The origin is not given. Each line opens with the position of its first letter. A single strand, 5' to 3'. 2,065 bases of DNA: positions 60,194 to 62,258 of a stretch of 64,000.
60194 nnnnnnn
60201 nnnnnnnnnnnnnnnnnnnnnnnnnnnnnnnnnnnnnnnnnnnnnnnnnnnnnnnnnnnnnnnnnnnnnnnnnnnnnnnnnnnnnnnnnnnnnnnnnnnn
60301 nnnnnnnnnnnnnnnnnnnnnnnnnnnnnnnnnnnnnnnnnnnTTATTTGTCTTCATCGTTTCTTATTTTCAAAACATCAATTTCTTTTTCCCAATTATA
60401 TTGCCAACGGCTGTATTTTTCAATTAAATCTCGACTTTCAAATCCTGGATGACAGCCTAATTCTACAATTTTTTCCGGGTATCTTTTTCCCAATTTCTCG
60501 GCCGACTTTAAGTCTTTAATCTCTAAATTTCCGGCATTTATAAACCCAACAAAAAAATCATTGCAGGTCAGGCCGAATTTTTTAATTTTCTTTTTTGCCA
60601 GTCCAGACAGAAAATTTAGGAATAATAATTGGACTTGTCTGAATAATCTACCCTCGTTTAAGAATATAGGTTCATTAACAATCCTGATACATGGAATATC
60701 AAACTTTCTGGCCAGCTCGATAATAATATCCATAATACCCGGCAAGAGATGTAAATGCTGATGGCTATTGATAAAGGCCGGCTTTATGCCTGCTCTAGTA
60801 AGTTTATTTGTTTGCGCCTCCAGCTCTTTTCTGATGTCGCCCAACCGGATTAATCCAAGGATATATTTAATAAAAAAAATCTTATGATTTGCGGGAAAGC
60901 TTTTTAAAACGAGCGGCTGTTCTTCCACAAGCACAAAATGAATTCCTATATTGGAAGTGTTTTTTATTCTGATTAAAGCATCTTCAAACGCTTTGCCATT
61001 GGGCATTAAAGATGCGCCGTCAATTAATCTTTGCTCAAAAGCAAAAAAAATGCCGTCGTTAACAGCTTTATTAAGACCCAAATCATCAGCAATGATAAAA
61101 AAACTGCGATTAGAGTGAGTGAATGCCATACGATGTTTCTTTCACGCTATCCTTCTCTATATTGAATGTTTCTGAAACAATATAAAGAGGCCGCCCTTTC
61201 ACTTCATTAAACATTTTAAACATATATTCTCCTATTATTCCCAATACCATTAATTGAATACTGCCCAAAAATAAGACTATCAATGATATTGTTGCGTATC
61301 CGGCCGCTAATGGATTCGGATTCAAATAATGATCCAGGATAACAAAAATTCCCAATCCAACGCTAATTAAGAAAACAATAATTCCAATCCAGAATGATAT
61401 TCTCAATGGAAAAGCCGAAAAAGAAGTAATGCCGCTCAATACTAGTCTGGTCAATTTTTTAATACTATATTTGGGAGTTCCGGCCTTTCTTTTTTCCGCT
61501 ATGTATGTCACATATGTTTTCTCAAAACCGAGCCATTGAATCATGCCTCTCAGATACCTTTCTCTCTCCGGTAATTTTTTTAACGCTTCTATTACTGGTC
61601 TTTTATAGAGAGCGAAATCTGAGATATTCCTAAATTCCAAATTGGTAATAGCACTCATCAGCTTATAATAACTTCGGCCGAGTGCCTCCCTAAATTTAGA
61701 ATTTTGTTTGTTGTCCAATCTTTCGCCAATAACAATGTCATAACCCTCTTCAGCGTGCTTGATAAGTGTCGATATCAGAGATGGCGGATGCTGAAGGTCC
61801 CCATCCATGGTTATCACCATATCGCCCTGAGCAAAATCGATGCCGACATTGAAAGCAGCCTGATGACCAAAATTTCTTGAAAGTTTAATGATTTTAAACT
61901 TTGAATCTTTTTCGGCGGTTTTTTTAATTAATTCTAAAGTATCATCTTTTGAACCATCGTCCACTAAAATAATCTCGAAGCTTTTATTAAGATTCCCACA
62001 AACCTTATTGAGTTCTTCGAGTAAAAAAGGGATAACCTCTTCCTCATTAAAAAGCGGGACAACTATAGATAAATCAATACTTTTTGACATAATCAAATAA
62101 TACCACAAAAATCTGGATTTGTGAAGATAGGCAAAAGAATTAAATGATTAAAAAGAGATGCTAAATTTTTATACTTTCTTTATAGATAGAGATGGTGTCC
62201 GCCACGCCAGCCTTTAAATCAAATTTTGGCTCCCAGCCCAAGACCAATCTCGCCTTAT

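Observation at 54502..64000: Two distinct DegT-fold 3-dehydrases (Lys→His) in one glycan locus imply 3,6-dideoxyhexose biosynthesis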

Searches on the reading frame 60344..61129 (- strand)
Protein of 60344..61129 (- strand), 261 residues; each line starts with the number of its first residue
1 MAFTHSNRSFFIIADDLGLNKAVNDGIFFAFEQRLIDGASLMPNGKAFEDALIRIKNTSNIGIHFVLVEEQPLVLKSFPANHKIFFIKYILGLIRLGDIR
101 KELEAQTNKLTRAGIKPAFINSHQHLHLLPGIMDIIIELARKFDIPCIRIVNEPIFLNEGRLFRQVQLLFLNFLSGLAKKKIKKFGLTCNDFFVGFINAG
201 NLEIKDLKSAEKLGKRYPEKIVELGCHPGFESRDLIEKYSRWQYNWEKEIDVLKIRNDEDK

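Call 11: search_protein_families(library=pfam, proteins=[window:60344-61129:-], max_evalue=0.00001)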
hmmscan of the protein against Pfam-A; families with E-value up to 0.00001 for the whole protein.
window:60344-61129:- (261 aa): 1 family
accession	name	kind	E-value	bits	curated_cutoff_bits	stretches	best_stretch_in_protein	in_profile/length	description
PF04794.17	YdjC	-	6.3e-46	157.8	29.7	1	12-254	4-256/266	YdjC-like protein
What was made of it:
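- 60344..61129 (-): YdjC-family carbohydrate deacetylase. PF04794, 157.8 bits (call 11).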

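Call 20: search_protein_families(library=ncbifam, proteins=[window:60344-61129:-], max_evalue=0.000001)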
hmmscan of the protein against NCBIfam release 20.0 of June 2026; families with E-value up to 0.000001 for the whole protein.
window:60344-61129:- (261 aa): 3 families
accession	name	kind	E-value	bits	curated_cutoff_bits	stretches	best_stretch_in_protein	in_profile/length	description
TIGR03473.1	HpnK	hypoth_equivalog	4.4e-31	108.2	232.6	1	9-253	3-259/283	hopanoid biosynthesis-associated protein HpnK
NF002559.0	PRK02134.1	equivalog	9.9e-26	90.8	227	1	12-253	7-227/249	chitin disaccharide deacetylase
NF052308.1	CarbhyDeactlThm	equivalog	2.1e-07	30.6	400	1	6-148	10-152/265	carbohydrate deacetylase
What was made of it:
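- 60344..61129 (-): NCBIfam HpnK, 108 bits, and chitin disaccharide deacetylase, 91 bits, both below cut-off (call 20).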

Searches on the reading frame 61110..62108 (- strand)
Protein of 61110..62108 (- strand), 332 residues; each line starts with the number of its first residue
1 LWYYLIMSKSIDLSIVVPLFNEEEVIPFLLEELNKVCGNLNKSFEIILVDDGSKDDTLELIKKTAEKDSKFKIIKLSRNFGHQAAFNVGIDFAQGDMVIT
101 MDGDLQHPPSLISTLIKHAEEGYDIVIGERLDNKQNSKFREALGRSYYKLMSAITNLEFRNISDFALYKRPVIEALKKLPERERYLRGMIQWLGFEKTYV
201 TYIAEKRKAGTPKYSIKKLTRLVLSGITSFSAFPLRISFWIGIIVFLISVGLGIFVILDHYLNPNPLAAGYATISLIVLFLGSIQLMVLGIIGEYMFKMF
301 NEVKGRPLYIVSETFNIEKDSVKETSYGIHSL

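Call 11: search_protein_families(library=pfam, proteins=[window:61110-62108:-], max_evalue=0.00001)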
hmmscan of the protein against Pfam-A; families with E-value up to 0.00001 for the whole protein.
window:61110-62108:- (332 aa): 2 families
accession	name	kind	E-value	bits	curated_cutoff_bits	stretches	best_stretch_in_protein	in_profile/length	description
PF00535.33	Glycos_transf_2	-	1.3e-36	126.5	23.3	1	14-175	1-166/168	Glycosyl transferase family 2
PF10111.15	Glyco_tranf_2_2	-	3.8e-08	33.6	27.3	1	14-105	1-92/276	Glycosyltransferase like family 2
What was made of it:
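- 61110..62108 (-): GT2 polyprenyl-phosphate glycosyltransferase, PgfS/ArnC-like. PF00535, 126.5 bits (call 11).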

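Call 20: search_protein_families(library=ncbifam, proteins=[window:61110-62108:-], max_evalue=0.000001)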
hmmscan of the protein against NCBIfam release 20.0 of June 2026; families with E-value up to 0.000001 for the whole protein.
window:61110-62108:- (332 aa): 19 families
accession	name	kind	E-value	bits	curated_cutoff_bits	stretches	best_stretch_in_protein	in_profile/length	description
NF047588.1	GlcsyltransPgfSStrep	equivalog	6.2e-80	268.7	500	1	12-314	2-305/308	glycosyltransferase PgfS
NF007986.1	PRK10714.1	equivalog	3.6e-55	187.2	529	1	12-315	7-312/316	undecaprenyl-phosphate 4-deoxy-4-formamido-L-arabinose transferase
TIGR03937.1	PgaC_IcaA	equivalog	1.8e-17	63.4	422.3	1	12-118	46-149/407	poly-beta-1,6-N-acetyl-D-glucosamine synthase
NF041875.1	EPS_EpsD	equivalog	1e-16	61.3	370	1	13-133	1-119/325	exopolysaccharide biosynthesis glycosyltransferase EpsD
NF007482.0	PRK10073.1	equivalog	1.4e-16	60.5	423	1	7-121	2-112/334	glycosyltransferase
NF050050.1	ProtGlycPglI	equivalog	7.4e-14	51.8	500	1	13-145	4-134/306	GalNAc(5)-diNAcBac-PP-undecaprenol beta-1,3-glucosyltransferase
NF058614.1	PPMAGASynPpgS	equivalog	1e-12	48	370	1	12-138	1-122/226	polyprenyl-phospho-N-acetylgalactosaminyl synthase PpgS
NF047683.1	TeichurnBiosyTuaG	equivalog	2.6e-12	46.9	400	1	10-108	5-100/252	teichuronic acid biosynthesis protein TuaG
TIGR04283.1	glyco_like_mftF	equivalog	2.6e-12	46.8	182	1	13-119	1-97/221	TIGR04283 family arsenosugar biosynthesis glycosyltransferase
TIGR04182.1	glyco_TIGR04182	equivalog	4.3e-12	46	325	1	12-141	1-120/293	S-layer glycoprotein N-glycosyltransferase AglJ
NF045692.1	OglycostaseCruG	equivalog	1.8e-11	43.6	600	1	13-126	43-160/386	2'-O-glycosyltransferase CruG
TIGR04242.1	nodulat_NodC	equivalog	5.6e-11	42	550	1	13-119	50-156/395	chitooligosaccharide synthase NodC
TIGR03965.1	mycofact_glyco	equivalog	1.4e-10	40.7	280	1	11-116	74-176/467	mycofactocin biosynthesis glycosyltransferase MftF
NF038302.1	EPS_HpsE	equivalog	1.4e-09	37.4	300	1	11-113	1-105/307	hormogonium polysaccharide biosynthesis glycosyltransferase HpsE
NF010496.0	PRK13915.1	equivalog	1.6e-07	30.7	262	1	11-114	31-137/307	glucosyl-3-phosphoglycerate synthase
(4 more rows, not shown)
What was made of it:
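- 61110..62108 (-): NCBIfam PgfS, 268.7 bits, and ArnC, 187 bits, both below cut-off (call 20).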
